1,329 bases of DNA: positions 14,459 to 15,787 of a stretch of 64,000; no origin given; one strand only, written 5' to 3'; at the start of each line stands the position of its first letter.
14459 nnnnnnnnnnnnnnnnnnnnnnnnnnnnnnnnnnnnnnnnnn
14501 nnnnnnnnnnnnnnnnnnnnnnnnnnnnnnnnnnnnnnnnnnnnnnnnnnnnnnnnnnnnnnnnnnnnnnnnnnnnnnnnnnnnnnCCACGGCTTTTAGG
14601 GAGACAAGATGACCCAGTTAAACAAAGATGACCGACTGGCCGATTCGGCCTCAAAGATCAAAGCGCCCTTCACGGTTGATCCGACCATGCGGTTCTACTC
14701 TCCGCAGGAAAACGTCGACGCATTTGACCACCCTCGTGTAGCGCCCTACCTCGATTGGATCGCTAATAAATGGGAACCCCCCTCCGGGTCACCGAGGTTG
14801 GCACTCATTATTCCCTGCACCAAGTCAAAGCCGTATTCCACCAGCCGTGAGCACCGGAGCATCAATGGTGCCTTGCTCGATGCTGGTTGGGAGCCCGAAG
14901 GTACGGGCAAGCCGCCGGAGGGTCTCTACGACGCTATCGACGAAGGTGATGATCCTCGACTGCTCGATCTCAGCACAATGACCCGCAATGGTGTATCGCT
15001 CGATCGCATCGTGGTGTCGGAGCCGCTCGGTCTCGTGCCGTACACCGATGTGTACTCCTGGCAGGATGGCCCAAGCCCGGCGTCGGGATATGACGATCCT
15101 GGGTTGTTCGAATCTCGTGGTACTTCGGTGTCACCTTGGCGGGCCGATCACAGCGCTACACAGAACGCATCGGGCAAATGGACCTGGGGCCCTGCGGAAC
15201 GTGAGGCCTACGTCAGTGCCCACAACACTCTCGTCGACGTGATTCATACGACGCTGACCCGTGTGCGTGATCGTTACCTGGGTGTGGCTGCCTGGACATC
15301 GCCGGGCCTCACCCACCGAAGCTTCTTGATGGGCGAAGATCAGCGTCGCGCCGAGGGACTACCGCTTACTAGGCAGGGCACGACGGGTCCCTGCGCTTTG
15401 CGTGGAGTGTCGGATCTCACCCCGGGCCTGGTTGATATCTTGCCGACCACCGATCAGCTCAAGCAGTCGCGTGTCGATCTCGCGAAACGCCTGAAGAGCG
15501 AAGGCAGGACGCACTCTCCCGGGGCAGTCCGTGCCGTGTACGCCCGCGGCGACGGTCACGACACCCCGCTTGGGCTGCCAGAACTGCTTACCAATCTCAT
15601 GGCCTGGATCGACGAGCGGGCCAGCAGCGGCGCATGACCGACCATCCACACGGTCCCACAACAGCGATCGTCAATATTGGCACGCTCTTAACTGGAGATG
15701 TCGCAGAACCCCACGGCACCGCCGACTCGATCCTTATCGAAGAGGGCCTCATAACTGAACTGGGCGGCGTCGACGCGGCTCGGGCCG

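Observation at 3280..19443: GntR / BMP-ABC / multi-amidohydrolase island: candidate undescribed N-heterocycle or modified-nucleoside catabolic pathway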

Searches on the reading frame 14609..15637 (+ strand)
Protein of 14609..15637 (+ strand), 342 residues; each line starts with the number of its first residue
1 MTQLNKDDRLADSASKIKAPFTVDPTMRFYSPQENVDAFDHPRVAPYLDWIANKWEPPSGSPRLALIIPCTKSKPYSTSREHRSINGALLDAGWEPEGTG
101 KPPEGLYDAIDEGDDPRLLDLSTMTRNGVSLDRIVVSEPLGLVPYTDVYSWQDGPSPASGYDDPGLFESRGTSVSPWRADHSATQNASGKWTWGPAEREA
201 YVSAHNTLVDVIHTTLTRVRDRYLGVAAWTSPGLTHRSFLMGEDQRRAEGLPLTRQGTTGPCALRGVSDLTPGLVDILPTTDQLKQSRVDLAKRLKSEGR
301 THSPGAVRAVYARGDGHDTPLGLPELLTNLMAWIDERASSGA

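Call 5: search_protein_families(library=pfam, proteins=[window:14609-15637:+], max_evalue=0.01)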
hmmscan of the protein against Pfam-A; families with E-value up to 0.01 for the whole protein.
window:14609-15637:+ (342 aa): 1 family
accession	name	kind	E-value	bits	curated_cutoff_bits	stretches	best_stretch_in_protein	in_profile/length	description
PF17884.7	DUF5591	-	2e-06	28.2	26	1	46-89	3-44/150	Domain of unknown function (DUF5591)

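Call 6: search_protein_families(library=ncbifam, proteins=[window:14609-15637:+], max_evalue=0.001)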
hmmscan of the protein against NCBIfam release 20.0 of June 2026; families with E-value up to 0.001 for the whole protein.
window:14609-15637:+ (342 aa): 2 families
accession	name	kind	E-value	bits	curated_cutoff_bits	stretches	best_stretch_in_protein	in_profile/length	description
NF053620.1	ArchsnAlpArcSThp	equivalog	1.6e-06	26.8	600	1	33-89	213-268/515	archaeosine synthase subunit alpha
NF040592.1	tRNA_mod_ArcS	equivalog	2.6e-06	26.3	440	1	37-89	271-321/575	archaeosine synthase subunit alpha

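Call 10: find_homologous_proteins(query=window:14609-15637:+, max_evalue=0.00001)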
Query window:14609-15637:+ (342 aa): 481 proteins with E <= 0.00001 among 5296 candidates; the best 120 are listed.
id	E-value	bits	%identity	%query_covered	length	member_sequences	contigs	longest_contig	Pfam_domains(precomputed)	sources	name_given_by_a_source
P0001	1.4e-231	786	100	100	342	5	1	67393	PF17884.8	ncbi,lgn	-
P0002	6.0e-202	688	86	98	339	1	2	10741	PF17884.8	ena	-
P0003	5.8e-178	609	76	99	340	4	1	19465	-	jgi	-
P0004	1.6e-171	588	74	99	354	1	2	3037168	PF17884.8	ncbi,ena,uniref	ncbi:hypothetical protein [Candidatus Poriferisocius sp.]|uniref:hypothetical protein n=1 Tax=Candid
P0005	9.9e-170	582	73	99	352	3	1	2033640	-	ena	-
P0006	6.0e-169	580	73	99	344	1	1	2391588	-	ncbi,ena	-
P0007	6.3e-169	580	73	99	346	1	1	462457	-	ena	-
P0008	1.0e-166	572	73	98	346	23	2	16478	PF17884.8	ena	-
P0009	5.6e-166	570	73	98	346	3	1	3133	-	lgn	-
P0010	3.1e-164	564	72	100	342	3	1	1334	PF17884.8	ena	-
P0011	1.1e-159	549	69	98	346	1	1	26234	-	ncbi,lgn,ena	-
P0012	1.2e-159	549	70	99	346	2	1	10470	-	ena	-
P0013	1.0e-156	540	70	98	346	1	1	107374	-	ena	-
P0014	1.9e-156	539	68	99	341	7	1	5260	PF17884.8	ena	-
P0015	1.8e-153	529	67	99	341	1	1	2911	PF17884.8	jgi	jgi:hypothetical protein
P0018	1.0e-148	513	67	98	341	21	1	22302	PF17884.8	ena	-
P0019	4.4e-133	462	62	99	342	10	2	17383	PF17884.8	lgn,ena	-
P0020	6.3e-131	455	61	98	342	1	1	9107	PF17884.8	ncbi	-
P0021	1.6e-129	450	61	98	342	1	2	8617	PF17884.8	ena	-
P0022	1.0e-128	448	59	97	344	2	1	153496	PF17884.8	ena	-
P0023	1.3e-128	447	61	96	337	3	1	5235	PF17884.8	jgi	-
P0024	3.9e-128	446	59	99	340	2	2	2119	PF17884.8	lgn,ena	-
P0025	7.7e-127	441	59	97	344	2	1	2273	PF17884.8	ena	-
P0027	5.8e-126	438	58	99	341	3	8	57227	PF17884.8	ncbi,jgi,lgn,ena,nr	ncbi:MAG TPA: hypothetical protein VLG28_13660 [Acidimicrobiia bacterium]|jgi:hypothetical protein|n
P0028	6.8e-126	438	58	97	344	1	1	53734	PF17884.8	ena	-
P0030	8.8e-126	438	59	97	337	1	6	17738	PF17884.8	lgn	-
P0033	1.1e-124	434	58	98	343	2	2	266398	PF17884.8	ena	-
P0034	2.3e-124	433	58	98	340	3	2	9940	PF17884.8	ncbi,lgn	-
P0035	2.5e-124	433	59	98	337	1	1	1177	PF17884.8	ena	-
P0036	3.4e-124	433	58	98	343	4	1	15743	PF17884.8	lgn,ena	-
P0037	7.0e-124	432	59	96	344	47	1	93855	PF17884.8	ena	-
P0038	1.6e-123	430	57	97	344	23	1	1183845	PF17884.8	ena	-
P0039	2.4e-123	430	58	98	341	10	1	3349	PF17884.8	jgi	jgi:hypothetical protein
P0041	3.1e-123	429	58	97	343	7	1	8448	PF17884.8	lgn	-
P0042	3.2e-123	429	58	97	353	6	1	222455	PF17884.8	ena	-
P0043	3.3e-123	429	58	97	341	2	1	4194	PF17884.8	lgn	-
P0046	6.5e-123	428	57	98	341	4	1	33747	PF17884.8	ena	-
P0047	9.5e-123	428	57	97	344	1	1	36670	PF17884.8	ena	-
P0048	1.1e-122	428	59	97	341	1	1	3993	PF17884.8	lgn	-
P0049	7.8e-122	425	55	100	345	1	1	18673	PF17884.8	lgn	-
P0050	1.5e-121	424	57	98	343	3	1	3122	PF17884.8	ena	-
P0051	2.3e-121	423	58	98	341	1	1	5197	PF17884.8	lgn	-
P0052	3.2e-121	423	57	98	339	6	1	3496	PF17884.8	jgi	jgi:hypothetical protein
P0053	3.4e-121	423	57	98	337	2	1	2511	PF17884.8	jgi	-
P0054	4.1e-121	422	57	96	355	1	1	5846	PF17884.8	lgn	-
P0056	4.9e-121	422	58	96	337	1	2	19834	PF17884.8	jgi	jgi:hypothetical protein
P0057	5.4e-121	422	58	97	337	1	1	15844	PF17884.8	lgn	-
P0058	7.1e-121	422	57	98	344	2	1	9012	PF17884.8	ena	-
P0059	1.1e-120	421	55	97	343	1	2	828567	PF17884.8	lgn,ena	-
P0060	1.3e-120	421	57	97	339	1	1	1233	PF17884.8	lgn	-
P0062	2.1e-120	420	57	97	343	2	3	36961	PF17884.8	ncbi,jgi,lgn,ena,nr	ncbi:MAG: hypothetical protein OXF41_08205 [bacterium]|nr:hypothetical protein [bacterium]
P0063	2.2e-120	420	57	96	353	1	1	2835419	PF17884.8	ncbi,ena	-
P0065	4.3e-120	419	58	98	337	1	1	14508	PF17884.8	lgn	-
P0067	9.1e-120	418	59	97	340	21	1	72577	PF17884.8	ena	-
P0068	1.0e-119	418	56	97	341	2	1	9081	PF17884.8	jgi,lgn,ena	jgi:hypothetical protein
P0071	1.4e-119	417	57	98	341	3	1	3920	PF17884.8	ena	-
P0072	2.6e-119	417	58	98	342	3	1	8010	PF17884.8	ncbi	-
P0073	3.8e-119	416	56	98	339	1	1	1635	PF17884.8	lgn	-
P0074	6.5e-119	415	58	97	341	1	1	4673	PF17884.8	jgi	jgi:hypothetical protein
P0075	7.3e-119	415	56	98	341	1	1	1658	PF17884.8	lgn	-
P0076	7.7e-119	415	57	96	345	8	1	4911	PF17884.8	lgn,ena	-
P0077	8.6e-119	415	57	98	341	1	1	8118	PF17884.8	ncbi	ncbi:MAG: hypothetical protein ACLFWM_05660 [Actinomycetota bacterium]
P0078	9.6e-119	415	55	99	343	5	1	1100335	PF17884.8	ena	-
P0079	1.8e-118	414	57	97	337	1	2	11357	PF17884.8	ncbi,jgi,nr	ncbi:hypothetical protein HQ535_02900 [bacterium]|nr:hypothetical protein [bacterium]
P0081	2.8e-118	413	56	98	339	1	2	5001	PF17884.8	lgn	-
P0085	1.4e-117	411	56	98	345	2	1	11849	PF17884.8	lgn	-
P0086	1.5e-117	411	55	97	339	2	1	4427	PF17884.8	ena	-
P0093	1.9e-116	407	57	97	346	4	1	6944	PF17884.8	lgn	-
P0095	2.4e-116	407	56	96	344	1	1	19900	PF17884.8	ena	-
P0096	3.5e-116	406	57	97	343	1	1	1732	PF17884.8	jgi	jgi:hypothetical protein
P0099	5.5e-116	406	56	98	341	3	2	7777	PF17884.8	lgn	-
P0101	8.0e-116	405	57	97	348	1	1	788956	-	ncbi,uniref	ncbi:hypothetical protein ABGB12_19135 [Actinocorallia sp. B10E7]|uniref:hypothetical protein n=1 Ta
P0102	1.1e-115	405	54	98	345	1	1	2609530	PF17884.8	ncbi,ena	-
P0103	1.2e-115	405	55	97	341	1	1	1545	PF17884.8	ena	-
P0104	2.0e-115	404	55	97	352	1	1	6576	PF17884.8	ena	-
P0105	2.9e-115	403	56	97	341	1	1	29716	PF17884.8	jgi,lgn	-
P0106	3.3e-115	403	55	98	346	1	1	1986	PF17884.8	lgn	-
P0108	7.6e-115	402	55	98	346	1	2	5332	PF17884.8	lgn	-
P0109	8.7e-115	402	56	97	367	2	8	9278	PF17884.8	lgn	-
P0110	1.0e-114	401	55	96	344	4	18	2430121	PF17884.8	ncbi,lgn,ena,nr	ncbi:MAG: hypothetical protein F4Y75_01405 [Acidimicrobiia bacterium]|nr:hypothetical protein [bacte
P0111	1.1e-114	401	56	97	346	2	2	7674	PF17884.8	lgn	-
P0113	1.9e-114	401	54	99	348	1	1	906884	PF17884.8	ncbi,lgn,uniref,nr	ncbi:hypothetical protein [Actinocorallia sp. A-T 12471]|uniref:hypothetical protein n=1 Tax=Actinoc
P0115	3.9e-114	400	55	97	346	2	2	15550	PF17884.8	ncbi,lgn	ncbi:MAG: hypothetical protein WEB67_10700 [Acidimicrobiia bacterium]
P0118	8.2e-114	398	54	99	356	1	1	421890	-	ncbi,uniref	ncbi:hypothetical protein [Microbacterium sp. NPDC076911]|uniref:hypothetical protein n=1 Tax=Microb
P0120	1.9e-113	397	54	97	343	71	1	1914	PF17884.8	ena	-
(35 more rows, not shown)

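Call 12: find_related_loci(query=A1, collection=genome_contigs, flank=10000)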
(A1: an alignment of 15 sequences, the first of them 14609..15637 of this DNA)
Query A1 (342 aa) in genome_contigs; peptide patterns used: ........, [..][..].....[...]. (x = any residue, [..] = any of these).
433 stretches matched a pattern; 191 encode a relative of the query (tblastn E <= 1e-3); the best 80 are kept; 80 distinct loci.
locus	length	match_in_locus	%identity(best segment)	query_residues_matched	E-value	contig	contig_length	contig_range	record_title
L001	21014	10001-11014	74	1-338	2e-172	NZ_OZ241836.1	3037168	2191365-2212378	MAG: Candidatus Poriferisocius sp. isolate 5d59ea5e-8437-4482-86ca-0ed14f63a534 chromosome 1, complete sequence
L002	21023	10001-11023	73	3-337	3e-170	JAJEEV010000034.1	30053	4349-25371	MAG: Acidimicrobiia bacterium isolate p16x34bins.51 k141_54714, whole genome shotgun sequence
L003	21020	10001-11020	73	1-338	1e-169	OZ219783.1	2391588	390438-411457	MAG: Acidimicrobiales bacterium isolate 338ce4d4-76ec-4943-9751-3abf57ff0aba genome assembly, chromosome: 1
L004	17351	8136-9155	73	5-338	3e-167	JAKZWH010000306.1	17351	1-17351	MAG: Acidimicrobiales bacterium isolate Langseth_MAG_00132 Langseth_MAG_00132_000000000306, whole genome shotgun sequenc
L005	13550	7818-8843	69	3-338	3e-158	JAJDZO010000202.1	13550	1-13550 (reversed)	MAG: Acidimicrobiia bacterium isolate jk18x40bins.8 k141_915406, whole genome shotgun sequence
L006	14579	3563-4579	69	1-339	8e-155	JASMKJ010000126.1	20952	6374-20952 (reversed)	MAG: Acidimicrobiales bacterium isolate Arabian9_MAG_13 c_000000369495, whole genome shotgun sequence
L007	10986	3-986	62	16-341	1e-131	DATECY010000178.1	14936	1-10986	MAG TPA_asm: Acidimicrobiia bacterium isolate SMAG_U8284 k141_2113798, whole genome shotgun sequence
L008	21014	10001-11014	58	3-337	3e-128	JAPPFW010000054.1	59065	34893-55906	MAG: bacterium isolate RHO1_bin_3 NODE_1161_length_59065_cov_31.857736, whole genome shotgun sequence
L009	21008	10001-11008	57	3-335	4e-126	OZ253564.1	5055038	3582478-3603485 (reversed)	MAG: Candidatus Spongiisociaceae bacterium isolate 3199cb9c-bc02-48ac-8040-05c45f89f65c genome assembly, chromosome: 1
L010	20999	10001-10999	58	6-335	5e-126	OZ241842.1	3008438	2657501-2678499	MAG: Candidatus Spongiisociaceae bacterium isolate ea90fc40-48ec-4ccb-8054-20f53ea15125 genome assembly, chromosome: 1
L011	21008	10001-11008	57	4-336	2e-125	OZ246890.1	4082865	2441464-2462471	MAG: Acidimicrobiia bacterium isolate cb841b48-16cd-465e-8cff-7e5597cbbcdd genome assembly, chromosome: 1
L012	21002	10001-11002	57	7-337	2e-124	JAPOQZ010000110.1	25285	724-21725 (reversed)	MAG: bacterium isolate APA_bin_98 c_000000328490, whole genome shotgun sequence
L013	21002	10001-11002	56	6-336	4e-124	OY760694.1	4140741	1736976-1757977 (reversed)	MAG: Acidimicrobiia bacterium isolate 9e233251-ef21-4ac4-b557-2094fc44eb4a genome assembly, chromosome: 1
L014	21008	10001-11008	56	3-335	2e-124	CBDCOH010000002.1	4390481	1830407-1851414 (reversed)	MAG: Candidatus Spongiisociaceae bacterium isolate c8dab69f-a0b8-46d1-84ea-4e70fa3c0124 genome assembly, contig: contig_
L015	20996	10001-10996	57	8-336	5e-124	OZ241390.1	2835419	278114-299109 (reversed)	MAG: Acidimicrobiia bacterium isolate dd304f07-85d9-42ba-b5ff-d625bd76ad22 genome assembly, chromosome: 1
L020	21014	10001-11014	57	1-334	7e-122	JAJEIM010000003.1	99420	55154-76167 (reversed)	MAG: Acidimicrobiia bacterium isolate p16x65bins.30 k141_424579, whole genome shotgun sequence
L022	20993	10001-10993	58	4-335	2e-121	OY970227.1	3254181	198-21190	MAG: uncultured Acidimicrobiia bacterium isolate MFD06229.bin.1.171 genome assembly, chromosome: 1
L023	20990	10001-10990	56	9-335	2e-121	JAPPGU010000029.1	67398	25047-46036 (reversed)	MAG: bacterium isolate RHO1_bin_64 NODE_944_length_67398_cov_114.158339, whole genome shotgun sequence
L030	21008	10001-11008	57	3-335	3e-118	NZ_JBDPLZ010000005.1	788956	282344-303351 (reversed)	Actinocorallia sp. B10E7 B10E7_contig_5, whole genome shotgun sequence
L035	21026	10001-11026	54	4-341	1e-116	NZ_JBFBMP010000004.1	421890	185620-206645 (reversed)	Microbacterium sp. NPDC076911 NPDC076911_70_H4.ctg-0004, whole genome shotgun sequence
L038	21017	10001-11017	55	2-338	5e-114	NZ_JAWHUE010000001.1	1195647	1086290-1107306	Microbacterium sp. SSW1-59 contig1, whole genome shotgun sequence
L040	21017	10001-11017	55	2-338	7e-114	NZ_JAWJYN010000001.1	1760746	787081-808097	Microbacterium aquimaris strain KCTC 19124 contig1, whole genome shotgun sequence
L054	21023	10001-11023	51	1-334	1e-102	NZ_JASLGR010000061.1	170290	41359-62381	MAG: Nocardioides sp. isolate SHSU.bins.477 k141_16774675, whole genome shotgun sequence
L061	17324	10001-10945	48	1-336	8e-89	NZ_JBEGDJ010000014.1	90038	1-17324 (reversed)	Nocardioides sp. YIM 152588 ctg00014, whole genome shotgun sequence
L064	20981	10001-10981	45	5-335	2e-87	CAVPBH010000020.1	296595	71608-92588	MAG: uncultured Chloroflexia bacterium isolate MFD00032.bin.1.166 genome assembly, contig: contig_52500, whole genome sh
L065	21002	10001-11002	43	1-334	9e-87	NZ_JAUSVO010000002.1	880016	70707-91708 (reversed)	Kaistia dalseonensis strain B6-8 Ga0480198_02, whole genome shotgun sequence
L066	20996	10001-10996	42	1-332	3e-86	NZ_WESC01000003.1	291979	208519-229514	Parvibaculum sedimenti strain HXT-9 HXT-9_scaffold3, whole genome shotgun sequence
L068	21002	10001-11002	42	1-334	1e-85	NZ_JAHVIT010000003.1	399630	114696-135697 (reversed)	Maritimibacter alkaliphilus strain SY-2-18 SY-2-18_ctg003, whole genome shotgun sequence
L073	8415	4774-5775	42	1-339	2e-84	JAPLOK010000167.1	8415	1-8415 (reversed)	MAG: Alphaproteobacteria bacterium isolate LacPavin_0818_WC50_MAG_68_11 LacPavin_0818_WC50_scaffold_135855, whole genome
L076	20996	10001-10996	42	1-332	1e-83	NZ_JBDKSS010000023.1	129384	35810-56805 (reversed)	MAG: Parvibaculum sp. isolate 6_bin.230 c_000001120067, whole genome shotgun sequence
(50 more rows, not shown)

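Call 16: find_encoding_contigs(protein=P0118, flank=10000, max_places=2)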
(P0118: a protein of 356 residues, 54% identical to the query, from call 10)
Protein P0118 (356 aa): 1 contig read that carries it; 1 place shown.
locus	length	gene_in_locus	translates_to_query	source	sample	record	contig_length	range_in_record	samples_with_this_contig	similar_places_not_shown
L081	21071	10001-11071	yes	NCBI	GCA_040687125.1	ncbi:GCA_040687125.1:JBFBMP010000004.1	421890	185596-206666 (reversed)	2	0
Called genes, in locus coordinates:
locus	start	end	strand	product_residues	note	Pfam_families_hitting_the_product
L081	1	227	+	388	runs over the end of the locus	-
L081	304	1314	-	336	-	PF01156:IU_nuc_hydro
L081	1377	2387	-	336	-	PF10343:Q_salvage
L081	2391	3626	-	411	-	PF02653:BPD_transp_2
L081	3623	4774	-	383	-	PF02653:BPD_transp_2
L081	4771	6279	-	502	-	PF00005:ABC_tran, PF13304:AAA_21 (faint), PF00005:ABC_tran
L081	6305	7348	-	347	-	PF02608:Bmp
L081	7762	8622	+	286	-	PF00795:CN_hydrolase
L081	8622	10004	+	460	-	PF22039:HUTI_composite_bact (weak), PF01979:Amidohydro_1, PF07969:Amidohydro_3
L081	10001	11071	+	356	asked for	-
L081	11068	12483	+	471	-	PF00171:Aldedh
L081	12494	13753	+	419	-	PF00202:Aminotran_3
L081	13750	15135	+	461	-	PF01979:Amidohydro_1, PF07969:Amidohydro_3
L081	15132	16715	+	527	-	PF01266:DAO, PF07992:Pyr_redox_2 (faint), PF13450:NAD_binding_8, PF01593:Amino_oxidase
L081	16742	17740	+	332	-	PF08100:Dimerisation (weak), PF00891:Methyltransf_2, PF13489:Methyltransf_23 (weak), PF08241:Methyltransf_11, PF13649:Methyltransf_25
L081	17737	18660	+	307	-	PF00392:GntR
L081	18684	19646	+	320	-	PF09084:NMT1 (faint)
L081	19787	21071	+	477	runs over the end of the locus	PF11794:HpaB_N, PF03241:HpaB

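Call 17: find_encoding_contigs(protein=P0101, flank=10000, max_places=2)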
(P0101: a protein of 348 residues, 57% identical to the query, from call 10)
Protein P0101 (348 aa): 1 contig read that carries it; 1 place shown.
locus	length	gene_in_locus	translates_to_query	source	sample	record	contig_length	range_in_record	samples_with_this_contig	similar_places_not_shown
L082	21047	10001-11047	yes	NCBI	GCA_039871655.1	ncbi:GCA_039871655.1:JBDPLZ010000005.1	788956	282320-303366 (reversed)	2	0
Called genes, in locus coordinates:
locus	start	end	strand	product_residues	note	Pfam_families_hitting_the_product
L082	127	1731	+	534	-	PF01979:Amidohydro_1, PF07969:Amidohydro_3 (weak)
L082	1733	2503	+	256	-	PF00857:Isochorismatase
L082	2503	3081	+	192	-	PF06684:AA_synth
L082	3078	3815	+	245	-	PF00005:ABC_tran, PF13191:AAA_16 (faint)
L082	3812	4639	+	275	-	PF00528:BPD_transp_1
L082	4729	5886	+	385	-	-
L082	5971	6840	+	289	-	PF00795:CN_hydrolase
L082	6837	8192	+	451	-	PF22039:HUTI_composite_bact, PF01979:Amidohydro_1, PF07969:Amidohydro_3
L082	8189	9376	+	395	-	PF07969:Amidohydro_3 (faint), PF01979:Amidohydro_1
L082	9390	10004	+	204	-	PF09347:DUF1989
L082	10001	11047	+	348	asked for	-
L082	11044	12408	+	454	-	PF00171:Aldedh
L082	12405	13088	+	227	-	PF00596:Aldolase_II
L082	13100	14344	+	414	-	PF00202:Aminotran_3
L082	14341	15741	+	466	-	PF22039:HUTI_composite_bact (weak), PF01979:Amidohydro_1, PF07969:Amidohydro_3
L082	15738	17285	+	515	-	PF00070:Pyr_redox (faint), PF01266:DAO (weak), PF01593:Amino_oxidase, PF01946:Thi4 (weak), PF03486:HI0933_like (faint), PF07992:Pyr_redox_2 (faint), PF13450:NAD_binding_8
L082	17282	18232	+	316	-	PF08100:Dimerisation, PF00891:Methyltransf_2, PF13489:Methyltransf_23, PF08241:Methyltransf_11, PF08242:Methyltransf_12, PF13649:Methyltransf_25, PF13847:Methyltransf_31 (weak)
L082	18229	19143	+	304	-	PF00392:GntR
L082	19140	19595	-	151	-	PF00102:Y_phosphatase, PF22785:Tc-R-P (weak), PF22784:PTP-SAK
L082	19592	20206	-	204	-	PF00440:TetR_N, PF13977:TetR_C_6 (weak)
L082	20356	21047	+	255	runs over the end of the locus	PF00378:ECH_1, PF16113:ECH_2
